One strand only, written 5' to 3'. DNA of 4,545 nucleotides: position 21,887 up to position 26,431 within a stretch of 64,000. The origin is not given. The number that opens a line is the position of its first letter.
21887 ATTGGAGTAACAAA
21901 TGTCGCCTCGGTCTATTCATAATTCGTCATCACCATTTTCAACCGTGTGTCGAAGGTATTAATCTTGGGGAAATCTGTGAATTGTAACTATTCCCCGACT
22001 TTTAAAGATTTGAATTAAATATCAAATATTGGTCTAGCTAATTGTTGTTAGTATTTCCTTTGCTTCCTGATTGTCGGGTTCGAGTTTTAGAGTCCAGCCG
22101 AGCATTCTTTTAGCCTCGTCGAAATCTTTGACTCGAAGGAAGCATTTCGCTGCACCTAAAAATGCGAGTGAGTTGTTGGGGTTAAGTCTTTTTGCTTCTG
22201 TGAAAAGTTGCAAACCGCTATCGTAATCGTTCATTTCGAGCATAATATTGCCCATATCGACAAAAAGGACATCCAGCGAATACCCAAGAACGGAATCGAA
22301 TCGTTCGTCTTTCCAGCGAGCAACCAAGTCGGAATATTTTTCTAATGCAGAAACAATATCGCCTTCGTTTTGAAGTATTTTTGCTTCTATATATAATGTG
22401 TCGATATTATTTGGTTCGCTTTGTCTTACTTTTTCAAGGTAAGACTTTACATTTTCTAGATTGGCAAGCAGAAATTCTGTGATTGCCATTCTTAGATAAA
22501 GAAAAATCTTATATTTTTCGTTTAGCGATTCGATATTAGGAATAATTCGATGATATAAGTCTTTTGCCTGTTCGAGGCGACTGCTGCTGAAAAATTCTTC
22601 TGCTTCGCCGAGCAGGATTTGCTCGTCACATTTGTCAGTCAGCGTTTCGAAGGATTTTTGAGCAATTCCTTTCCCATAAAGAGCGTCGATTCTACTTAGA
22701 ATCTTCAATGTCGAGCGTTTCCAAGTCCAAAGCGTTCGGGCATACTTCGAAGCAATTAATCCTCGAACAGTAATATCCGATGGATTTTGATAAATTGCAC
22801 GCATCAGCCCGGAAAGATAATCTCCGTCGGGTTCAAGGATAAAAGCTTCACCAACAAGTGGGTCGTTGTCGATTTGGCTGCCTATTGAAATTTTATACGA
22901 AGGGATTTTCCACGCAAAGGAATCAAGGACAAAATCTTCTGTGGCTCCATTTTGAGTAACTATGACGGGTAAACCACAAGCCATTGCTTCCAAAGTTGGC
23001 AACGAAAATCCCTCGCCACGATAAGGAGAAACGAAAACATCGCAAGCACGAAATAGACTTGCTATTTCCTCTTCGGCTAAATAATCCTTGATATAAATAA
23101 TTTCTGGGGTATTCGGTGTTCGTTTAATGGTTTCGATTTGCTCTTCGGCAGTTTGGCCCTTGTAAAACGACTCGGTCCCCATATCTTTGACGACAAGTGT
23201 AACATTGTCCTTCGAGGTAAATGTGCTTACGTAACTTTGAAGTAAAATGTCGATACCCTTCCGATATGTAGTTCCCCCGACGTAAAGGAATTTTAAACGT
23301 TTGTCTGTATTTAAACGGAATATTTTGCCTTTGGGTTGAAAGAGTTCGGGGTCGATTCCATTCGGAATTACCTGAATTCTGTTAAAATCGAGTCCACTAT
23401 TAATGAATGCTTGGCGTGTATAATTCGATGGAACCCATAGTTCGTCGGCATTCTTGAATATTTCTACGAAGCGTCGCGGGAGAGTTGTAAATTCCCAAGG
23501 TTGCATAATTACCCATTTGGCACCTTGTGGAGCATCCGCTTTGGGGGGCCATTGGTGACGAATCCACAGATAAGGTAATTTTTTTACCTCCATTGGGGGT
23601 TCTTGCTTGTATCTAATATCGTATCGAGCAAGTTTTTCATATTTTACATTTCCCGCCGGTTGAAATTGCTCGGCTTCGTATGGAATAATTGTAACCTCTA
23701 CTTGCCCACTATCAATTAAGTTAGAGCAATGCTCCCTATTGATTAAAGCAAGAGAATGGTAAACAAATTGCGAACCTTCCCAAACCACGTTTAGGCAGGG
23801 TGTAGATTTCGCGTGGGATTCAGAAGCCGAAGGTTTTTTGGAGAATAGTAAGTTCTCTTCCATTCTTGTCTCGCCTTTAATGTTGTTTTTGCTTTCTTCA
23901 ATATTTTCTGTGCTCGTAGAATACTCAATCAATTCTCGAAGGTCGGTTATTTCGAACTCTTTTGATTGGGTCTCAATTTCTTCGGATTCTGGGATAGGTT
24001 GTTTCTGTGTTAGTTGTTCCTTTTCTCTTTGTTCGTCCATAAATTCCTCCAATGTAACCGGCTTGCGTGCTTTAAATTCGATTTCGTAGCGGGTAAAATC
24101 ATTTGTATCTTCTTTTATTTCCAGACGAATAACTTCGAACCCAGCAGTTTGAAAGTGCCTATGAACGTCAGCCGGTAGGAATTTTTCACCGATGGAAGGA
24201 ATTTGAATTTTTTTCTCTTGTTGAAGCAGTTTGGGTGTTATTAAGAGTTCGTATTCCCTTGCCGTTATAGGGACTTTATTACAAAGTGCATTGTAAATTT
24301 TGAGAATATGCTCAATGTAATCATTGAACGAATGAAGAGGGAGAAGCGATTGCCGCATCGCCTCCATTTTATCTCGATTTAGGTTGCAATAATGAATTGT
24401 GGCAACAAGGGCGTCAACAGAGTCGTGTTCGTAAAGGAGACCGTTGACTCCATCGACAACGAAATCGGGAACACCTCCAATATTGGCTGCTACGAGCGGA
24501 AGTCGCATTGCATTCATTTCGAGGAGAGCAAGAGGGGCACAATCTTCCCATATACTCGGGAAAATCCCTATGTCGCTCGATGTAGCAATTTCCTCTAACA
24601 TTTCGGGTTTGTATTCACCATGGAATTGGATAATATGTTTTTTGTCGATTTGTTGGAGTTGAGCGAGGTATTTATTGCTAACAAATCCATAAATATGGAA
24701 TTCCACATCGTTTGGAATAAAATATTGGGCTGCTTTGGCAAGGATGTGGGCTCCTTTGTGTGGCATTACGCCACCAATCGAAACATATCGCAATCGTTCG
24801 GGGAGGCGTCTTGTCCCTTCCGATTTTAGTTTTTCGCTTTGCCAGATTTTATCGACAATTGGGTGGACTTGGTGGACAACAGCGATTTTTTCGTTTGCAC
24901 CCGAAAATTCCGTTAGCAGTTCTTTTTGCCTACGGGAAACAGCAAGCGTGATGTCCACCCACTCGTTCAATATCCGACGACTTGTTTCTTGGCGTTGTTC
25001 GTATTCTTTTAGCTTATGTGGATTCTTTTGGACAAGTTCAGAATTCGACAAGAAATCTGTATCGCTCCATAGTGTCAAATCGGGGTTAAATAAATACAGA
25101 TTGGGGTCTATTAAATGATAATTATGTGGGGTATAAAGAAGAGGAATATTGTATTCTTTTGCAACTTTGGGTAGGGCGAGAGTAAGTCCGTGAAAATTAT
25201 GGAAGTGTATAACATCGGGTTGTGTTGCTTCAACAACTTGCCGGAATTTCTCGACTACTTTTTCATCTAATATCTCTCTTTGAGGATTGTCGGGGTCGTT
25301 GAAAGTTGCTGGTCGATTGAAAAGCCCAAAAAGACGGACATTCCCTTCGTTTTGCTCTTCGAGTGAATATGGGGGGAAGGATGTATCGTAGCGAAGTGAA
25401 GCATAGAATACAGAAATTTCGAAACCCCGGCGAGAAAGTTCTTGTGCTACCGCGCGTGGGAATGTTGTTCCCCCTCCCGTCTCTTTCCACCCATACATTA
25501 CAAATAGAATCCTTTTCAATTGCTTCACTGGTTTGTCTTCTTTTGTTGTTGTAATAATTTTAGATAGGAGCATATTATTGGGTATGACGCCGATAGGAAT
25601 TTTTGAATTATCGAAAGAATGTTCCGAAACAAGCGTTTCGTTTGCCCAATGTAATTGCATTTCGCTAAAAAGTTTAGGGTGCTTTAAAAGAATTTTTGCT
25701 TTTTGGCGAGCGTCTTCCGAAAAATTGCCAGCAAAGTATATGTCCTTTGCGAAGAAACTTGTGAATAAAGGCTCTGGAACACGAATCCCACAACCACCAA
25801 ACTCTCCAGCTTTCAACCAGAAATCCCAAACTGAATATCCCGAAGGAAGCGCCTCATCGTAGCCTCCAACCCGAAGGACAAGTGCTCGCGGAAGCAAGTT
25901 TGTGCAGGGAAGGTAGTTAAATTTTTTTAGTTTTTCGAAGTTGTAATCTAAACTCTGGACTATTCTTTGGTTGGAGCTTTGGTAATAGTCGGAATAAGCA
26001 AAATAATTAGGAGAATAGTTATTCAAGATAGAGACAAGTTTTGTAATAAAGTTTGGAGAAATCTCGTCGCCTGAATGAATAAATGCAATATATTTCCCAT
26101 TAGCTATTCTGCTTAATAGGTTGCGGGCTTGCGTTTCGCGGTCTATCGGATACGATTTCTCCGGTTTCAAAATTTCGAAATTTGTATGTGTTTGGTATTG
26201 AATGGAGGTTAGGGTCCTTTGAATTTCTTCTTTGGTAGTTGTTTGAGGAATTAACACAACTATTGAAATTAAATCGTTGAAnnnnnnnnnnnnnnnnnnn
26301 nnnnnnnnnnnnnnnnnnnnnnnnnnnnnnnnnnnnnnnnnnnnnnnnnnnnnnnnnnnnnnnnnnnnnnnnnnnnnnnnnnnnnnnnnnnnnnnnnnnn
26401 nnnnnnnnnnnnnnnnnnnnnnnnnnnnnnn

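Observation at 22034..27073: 1679-aa single polypeptide fusing two GT2 and two GT4 glycosyltransferase domains with a TPR tail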

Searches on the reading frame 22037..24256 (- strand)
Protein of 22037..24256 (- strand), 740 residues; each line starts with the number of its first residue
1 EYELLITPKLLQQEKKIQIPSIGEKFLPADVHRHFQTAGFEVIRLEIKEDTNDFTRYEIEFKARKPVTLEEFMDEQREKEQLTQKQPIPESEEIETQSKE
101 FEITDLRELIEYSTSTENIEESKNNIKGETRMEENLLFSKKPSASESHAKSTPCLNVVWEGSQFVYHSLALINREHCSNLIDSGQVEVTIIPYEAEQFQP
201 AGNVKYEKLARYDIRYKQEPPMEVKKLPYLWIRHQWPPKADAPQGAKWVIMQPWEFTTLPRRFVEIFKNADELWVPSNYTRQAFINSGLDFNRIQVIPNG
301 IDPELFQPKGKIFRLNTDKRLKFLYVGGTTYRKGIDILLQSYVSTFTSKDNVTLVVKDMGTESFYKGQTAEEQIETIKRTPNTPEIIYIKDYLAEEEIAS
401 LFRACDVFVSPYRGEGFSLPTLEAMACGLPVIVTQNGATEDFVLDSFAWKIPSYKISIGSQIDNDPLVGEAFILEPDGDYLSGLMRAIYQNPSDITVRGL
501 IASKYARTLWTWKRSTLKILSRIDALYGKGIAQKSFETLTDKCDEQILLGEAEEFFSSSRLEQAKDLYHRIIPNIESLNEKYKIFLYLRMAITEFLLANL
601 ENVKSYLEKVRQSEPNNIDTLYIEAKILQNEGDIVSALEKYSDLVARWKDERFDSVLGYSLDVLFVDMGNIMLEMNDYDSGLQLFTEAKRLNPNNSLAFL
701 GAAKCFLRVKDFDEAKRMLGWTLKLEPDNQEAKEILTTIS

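Call 49: predict_structure(alignment_id=A2)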
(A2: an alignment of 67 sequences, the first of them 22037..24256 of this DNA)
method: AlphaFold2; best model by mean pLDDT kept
length: 740 residues; sequences in the alignment: 67
mean_pLDDT: 85.7   pTM: 0.80
mean pLDDT of the five models: 85.7, 85.6, 84.7, 84.6, 82.6
residues with pLDDT >= 90: 516; 70-90: 94; 50-70: 61; < 50: 69
segments of 3 or more residues with pLDDT < 50: 10-25, 83-98, 112-147
pLDDT, mean of each block of 10 residues (from residue 1): 55 35 51 75 76 73 65 69 44 43 61 44 38 38 50 94 89 96 97 93 95 95 95 93 95 91 96 94 95 94 96 97 91 86 98 92 60 94 96 92 97 70 97 89 93 91 90 91 95 94 97 97 96 93 96 96 98 96 97 97 97 94 96 96 94 92 96 96 96 94 96 96 95 93
secondary structure, 60 per line:
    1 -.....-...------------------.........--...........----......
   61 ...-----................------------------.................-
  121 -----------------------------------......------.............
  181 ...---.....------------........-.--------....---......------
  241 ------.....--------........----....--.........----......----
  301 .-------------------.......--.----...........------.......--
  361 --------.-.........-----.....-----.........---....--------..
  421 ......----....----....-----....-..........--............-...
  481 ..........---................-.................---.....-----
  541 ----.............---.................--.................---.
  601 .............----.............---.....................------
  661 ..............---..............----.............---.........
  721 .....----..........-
elements in order (helices of 4 or more, strands of 3 or more residues): E2-6 H29-37 E40-50 E55-63 H69-84 H103-119 E156-161 H168-183 E187-191 H204-211 H222-225 E229-234 E247-251 H261-267 E272-275 H278-286 E294-296 E321-327 H335-345 E352-358 H371-379 E385-389 H395-403 E407-410 H419-426 E431-434 H439-442 E448-451 E453-462 E465-476 H478-490 H494-509 H512-527 H531-535 H545-557 H561-577 H580-596 H600-613 H618-630 H634-654 H661-674 H678-691 H696-708 H712-725 H730-739

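Call 52: fold_search(model_id=the predicted structure, library=pdb)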
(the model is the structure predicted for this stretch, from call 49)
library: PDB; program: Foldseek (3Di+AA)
matches with E <= 10: 1731; with E <= 0.001: 557
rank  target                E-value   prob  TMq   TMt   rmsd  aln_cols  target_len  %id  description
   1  6tvp_A                5.7e-13  1.00  0.35  0.65   7.1       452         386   15  Structure of Mycobacterium smegmatis alpha-maltose-1-phosphate synthase GlgM (released 2020-04-22)
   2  6tvp_B                9.8e-13  1.00  0.35  0.62   7.1       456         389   16  Structure of Mycobacterium smegmatis alpha-maltose-1-phosphate synthase GlgM (released 2020-04-22)
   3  3oy2_A                1.6e-12  1.00  0.38  0.68   6.5       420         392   16  Crystal structure of a putative glycosyltransferase from Paramecium bursaria Chlorella virus NY2A (released 2010-11-17)
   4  7qsg_A                2.0e-11  1.00  0.35  0.64   7.6       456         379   15  Methylmannose polysaccharide mannosyltransferase from M. hassiacum (released 2023-01-25)
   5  7qsg_B                4.7e-11  1.00  0.34  0.78   7.4       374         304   16  Methylmannose polysaccharide mannosyltransferase from M. hassiacum (released 2023-01-25)
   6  6kih_A                4.7e-11  1.00  0.35  0.63   6.8       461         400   15  Sucrose-phosphate synthase (tll1590) from Thermosynechococcus elongatus (released 2020-05-27)
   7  6kih_B                1.3e-10  1.00  0.37  0.65   6.4       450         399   16  Sucrose-phosphate synthase (tll1590) from Thermosynechococcus elongatus (released 2020-05-27)
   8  4xso_A                1.6e-10  1.00  0.35  0.68   6.4       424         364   12  Crystal structure of apo-form Alr3699/HepE from Anabaena sp. strain PCC 7120 (released 2016-01-13)
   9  8dvz                  1.6e-10  1.00  0.36  0.68   6.4       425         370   14  Structure of the Campylobacter concisus glycosyltransferase PglA R282V variant (released 2024-01-17)
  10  3c4q_A                2.3e-10  1.00  0.35  0.62   7.1       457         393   16  Structure of the retaining glycosyltransferase MshA : The first step in mycothiol biosynthesis. Organism : Corynebacte (released 2008-04-01)
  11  4xsu_A                2.5e-10  1.00  0.33  0.64   6.7       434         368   12  Crystal structure of Anabaena Alr3699/HepE in complex with UDP and glucose (released 2016-01-13)
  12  3c48_B                2.8e-10  1.00  0.25  0.44  11.2       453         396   15  Structure of the retaining glycosyltransferase MshA: The first step in mycothiol biosynthesis. Organism: Corynebacteri (released 2008-03-25)
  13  8dvw                  3.1e-10  1.00  0.35  0.67   6.6       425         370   14  Structure of the Campylobacter concisus glycosyltransferase PglA R203Q (released 2024-01-17)
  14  8dqd                  4.2e-10  1.00  0.35  0.66   7.8       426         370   13  Structure of the Campylobacter concisus glycosyltransferase PglA (released 2024-01-17)
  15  8vrf_B                4.4e-10  1.00  0.35  0.54   8.3       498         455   11  Sucrose-phosphate synthase-like protein from Leishmania major (released 2025-08-13)
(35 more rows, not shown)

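Call 77: search_solved_structures(query=A2, max_evalue=0.00001)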
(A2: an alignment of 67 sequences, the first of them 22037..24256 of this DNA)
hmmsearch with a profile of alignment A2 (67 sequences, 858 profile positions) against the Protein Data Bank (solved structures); distinct sequences matched with E-value up to 0.00001: 99 (the best 60 are shown).
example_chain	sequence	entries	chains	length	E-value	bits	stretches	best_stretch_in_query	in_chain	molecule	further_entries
9qhb_A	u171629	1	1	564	4.6e-66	226.7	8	779-855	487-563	Engineered tetratricopeptide repeat protein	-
8bu0_A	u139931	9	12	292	2.4e-38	135.1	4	779-854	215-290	Consensus tetratricopeptide repeat protein | Crystal structure of an 8-repeat consensus TPR superhelix with Zinc. | Monomer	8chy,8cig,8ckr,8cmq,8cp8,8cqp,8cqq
9qhc_A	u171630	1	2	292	2.6e-35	125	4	779-855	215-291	Engineered tetratricopeptide repeat protein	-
7yeh_B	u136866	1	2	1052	7.4e-25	90.4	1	779-849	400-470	UDP-N-acetylglucosamine--peptide N-acetylglucosaminyltransferase 110 kDa subunit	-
7yea_A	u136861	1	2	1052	8.2e-25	90.3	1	779-849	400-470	UDP-N-acetylglucosamine--peptide N-acetylglucosaminyltransferase 110 kDa subunit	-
7ntf_A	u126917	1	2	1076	9.1e-25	90.1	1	779-849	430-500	Isoform 1 of UDP-N-acetylglucosamine--peptide N-acetylglucosaminyltransferase 110 kDa subu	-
7obi_A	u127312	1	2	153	4.8e-21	77.8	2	776-854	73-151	CTPR-rv4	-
1w3b_A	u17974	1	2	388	7.8e-20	73.8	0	775-854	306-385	UDP-N-ACETYLGLUCOSAMINE--PEPTIDE N-ACETYLGLUCOSAMINYLTRANSFERASE 110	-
6eou_A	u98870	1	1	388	1.4e-19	72.9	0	775-854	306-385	UDP-N-acetylglucosamine--peptide N-acetylglucosaminyltransferase 110 kDa subunit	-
2fo7_A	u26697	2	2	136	3.1e-19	71.8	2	779-844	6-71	SYNTHETIC CONSENSUS TPR PROTEIN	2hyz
8ch0_A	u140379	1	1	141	3.4e-19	71.7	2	779-844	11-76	Consensus tetratricopeptide repeat protein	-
1na0_A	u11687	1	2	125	3.6e-17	65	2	780-855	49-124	designed protein CTPR3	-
6vfi_B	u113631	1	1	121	4e-17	64.9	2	780-848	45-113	O43_dn18B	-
9gzg_A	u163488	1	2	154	7.3e-17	64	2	780-855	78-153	Engineered CTPR protein with glutamic acids for conductivity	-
9eh1_Q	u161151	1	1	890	4.1e-16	61.5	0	664-835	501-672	RNA polymerase-associated protein CTR9 homolog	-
7qsg_A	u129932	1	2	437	4.6e-13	51.4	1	497-552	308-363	D-inositol 3-phosphate glycosyltransferase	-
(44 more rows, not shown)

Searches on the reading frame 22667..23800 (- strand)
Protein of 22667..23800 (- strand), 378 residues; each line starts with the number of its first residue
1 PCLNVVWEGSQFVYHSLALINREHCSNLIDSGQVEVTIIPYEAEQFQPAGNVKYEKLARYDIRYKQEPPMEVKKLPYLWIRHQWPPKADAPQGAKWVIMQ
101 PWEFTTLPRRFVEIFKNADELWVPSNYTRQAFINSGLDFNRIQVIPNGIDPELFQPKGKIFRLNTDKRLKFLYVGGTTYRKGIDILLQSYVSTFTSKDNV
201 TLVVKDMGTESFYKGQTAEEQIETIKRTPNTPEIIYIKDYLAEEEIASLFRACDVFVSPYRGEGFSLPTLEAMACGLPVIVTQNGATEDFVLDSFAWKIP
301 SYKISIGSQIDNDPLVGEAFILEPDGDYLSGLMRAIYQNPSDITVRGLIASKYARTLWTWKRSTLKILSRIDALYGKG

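Call 6: search_protein_families(library=pfam, proteins=[window:22667-23800:-], max_evalue=1)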
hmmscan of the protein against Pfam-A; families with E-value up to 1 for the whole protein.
seq(378 aa): 7 families
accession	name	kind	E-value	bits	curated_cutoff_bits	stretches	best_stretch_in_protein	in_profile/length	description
PF00534.26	Glycos_transf_1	-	8.8e-19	68.1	26.4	1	166-293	13-133/172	Glycosyl transferases group 1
PF13692.12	Glyco_trans_1_4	-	1e-17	65.2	27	1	170-291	3-115/142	Glycosyl transferases group 1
PF20706.3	GT4-conflict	-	1.9e-09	37.4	26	1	165-284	194-313/385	Family 4 Glycosyltransferase in conflict systems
PF13439.12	Glyco_transf_4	-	7.1e-08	33.1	28.5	1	74-152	96-169/170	Glycosyltransferase Family 4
PF13524.12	Glyco_trans_1_2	-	0.00011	22.6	25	1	236-289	30-87/144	Glycosyl transferase-like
PF13579.12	Glyco_trans_4_4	-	0.0011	19.8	29.7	1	114-148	124-158/158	Glycosyl transferase 4-like domain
PF22772.2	WsaF_C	-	0.18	12.1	27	1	241-287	63-109/133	WsaF, C-terminal domain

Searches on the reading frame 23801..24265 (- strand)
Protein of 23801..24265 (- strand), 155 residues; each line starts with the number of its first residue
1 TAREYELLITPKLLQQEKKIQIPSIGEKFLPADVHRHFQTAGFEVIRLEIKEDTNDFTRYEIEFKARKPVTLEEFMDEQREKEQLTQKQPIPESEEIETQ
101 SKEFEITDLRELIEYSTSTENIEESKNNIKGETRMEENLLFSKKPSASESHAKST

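Call 6: search_protein_families(library=pfam, proteins=[window:23801-24265:-], max_evalue=1)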
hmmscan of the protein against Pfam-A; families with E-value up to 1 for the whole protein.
seq(155 aa): 3 families
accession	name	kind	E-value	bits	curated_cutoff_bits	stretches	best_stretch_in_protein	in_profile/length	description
PF20881.2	G1_gp67_C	-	0.043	14.8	27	0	13-43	4-34/100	Phage G1 gp67, C-terminal domain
PF20722.2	DUF6830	-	0.1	12.6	24.3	1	90-139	37-89/158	Domain of unknown function (DUF6830)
PF22295.1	DUF6967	-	0.18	12.1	27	1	38-64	25-49/65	Family of unknown function (DUF6967)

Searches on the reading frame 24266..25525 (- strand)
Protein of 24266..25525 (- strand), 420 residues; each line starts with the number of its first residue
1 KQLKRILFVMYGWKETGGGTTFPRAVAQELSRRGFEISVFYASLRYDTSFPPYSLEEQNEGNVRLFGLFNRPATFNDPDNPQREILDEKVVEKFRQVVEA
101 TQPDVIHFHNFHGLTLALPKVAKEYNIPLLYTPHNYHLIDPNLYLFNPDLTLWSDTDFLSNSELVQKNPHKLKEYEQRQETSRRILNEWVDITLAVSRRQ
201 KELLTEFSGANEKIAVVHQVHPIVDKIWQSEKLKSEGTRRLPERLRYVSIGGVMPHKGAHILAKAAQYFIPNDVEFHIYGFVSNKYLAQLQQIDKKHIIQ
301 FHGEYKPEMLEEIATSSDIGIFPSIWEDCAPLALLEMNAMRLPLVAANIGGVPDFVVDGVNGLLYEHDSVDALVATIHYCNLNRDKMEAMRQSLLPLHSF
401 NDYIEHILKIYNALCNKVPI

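Call 6: search_protein_families(library=pfam, proteins=[window:24266-25525:-], max_evalue=1)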
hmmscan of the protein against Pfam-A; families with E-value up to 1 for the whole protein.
seq(420 aa): 6 families
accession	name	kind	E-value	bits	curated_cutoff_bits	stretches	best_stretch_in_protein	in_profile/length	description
PF13692.12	Glyco_trans_1_4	-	1.4e-19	71.2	27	1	248-378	5-137/142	Glycosyl transferases group 1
PF00534.26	Glycos_transf_1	-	4.5e-19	69.1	26.4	1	245-392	16-167/172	Glycosyl transferases group 1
PF13439.12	Glyco_transf_4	-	1.1e-16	61.8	28.5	1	17-218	2-163/170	Glycosyltransferase Family 4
PF13579.12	Glyco_trans_4_4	-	9.9e-13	49.2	29.7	1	17-218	1-156/158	Glycosyl transferase 4-like domain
PF08323.17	Glyco_transf_5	-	0.00054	20.2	22.7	1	56-136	87-168/239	Starch synthase catalytic domain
PF23830.1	DUF7200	-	0.16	12.9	27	1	349-407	10-68/89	Domain of unknown function (DUF7200)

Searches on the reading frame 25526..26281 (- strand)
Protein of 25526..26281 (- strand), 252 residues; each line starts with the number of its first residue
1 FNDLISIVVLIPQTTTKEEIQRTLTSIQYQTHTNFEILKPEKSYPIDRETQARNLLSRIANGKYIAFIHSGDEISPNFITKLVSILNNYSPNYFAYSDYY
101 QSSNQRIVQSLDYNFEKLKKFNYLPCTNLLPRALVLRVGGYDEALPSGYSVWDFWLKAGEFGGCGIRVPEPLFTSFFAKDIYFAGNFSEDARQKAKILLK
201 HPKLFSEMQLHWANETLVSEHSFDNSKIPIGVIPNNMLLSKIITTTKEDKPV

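Call 6: search_protein_families(library=pfam, proteins=[window:25526-26281:-], max_evalue=1)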
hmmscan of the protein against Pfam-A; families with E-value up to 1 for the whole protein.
seq(252 aa): 4 families
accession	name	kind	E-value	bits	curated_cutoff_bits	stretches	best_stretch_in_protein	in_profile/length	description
PF00535.33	Glycos_transf_2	-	6.2e-07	29.9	23.3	1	51-109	68-127/168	Glycosyl transferase family 2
PF10111.15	Glyco_tranf_2_2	-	0.00072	19.6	27.3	1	18-157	41-198/276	Glycosyltransferase like family 2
PF01878.24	EVE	-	0.042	14.3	23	1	35-105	14-87/145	EVE domain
PF14327.11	CSTF2_hinge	-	0.18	12.7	27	1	12-57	10-53/81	Hinge domain of cleavage stimulation factor subunit 2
